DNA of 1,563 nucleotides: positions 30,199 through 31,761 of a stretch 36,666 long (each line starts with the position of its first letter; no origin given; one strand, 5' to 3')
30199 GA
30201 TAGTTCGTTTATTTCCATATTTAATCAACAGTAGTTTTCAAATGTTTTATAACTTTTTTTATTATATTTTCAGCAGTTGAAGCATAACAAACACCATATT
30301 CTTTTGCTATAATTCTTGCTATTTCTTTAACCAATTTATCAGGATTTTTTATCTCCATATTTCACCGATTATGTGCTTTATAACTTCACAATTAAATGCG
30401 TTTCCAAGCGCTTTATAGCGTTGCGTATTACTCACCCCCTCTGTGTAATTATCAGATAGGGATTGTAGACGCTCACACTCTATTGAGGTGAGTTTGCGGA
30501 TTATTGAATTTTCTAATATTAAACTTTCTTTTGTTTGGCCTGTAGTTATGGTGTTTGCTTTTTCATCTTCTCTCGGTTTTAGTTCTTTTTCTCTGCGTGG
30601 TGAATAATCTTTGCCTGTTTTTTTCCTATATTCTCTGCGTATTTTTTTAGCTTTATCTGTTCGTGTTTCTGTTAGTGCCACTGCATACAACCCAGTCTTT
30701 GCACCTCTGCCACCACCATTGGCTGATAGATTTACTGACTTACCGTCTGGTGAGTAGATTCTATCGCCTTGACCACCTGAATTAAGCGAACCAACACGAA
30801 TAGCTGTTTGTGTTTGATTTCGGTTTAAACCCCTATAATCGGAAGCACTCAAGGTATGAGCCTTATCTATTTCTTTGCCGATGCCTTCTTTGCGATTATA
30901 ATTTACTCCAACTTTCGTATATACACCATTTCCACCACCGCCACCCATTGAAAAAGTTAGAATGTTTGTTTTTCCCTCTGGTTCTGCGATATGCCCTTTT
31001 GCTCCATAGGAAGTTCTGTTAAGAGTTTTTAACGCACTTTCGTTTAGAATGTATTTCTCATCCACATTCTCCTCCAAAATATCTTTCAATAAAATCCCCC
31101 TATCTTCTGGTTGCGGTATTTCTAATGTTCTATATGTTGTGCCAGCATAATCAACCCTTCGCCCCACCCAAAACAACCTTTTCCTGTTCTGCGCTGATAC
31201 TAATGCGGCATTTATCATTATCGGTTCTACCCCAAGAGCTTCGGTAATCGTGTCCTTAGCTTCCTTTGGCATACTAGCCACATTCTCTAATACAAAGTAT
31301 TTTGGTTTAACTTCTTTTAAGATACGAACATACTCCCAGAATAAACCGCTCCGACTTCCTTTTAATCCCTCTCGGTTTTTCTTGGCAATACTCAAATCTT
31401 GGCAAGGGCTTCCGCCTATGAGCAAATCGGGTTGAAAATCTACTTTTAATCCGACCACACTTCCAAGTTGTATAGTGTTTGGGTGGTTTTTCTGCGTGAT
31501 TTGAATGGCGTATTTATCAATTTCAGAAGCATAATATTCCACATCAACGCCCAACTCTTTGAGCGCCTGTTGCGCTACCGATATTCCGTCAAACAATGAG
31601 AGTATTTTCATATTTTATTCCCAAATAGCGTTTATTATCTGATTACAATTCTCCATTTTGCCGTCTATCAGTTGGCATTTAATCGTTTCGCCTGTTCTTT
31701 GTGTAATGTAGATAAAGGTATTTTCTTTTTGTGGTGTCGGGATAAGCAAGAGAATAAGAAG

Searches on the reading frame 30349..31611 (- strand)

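Call 23: search_protein_families(library=pfam, proteins=[window:30349-31611:-], max_evalue=0.01)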
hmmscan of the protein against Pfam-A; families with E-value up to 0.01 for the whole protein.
window:30349-31611:- (420 aa): 2 families
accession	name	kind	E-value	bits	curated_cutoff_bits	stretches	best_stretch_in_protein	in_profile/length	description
PF00145.23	DNA_methylase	-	2.9e-48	165.4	22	1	1-418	1-322/324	C-5 cytosine-specific DNA methylase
PF05491.19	RuvB_C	-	0.0029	18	24.7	0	93-145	10-61/72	RuvB C-terminal winged helix domain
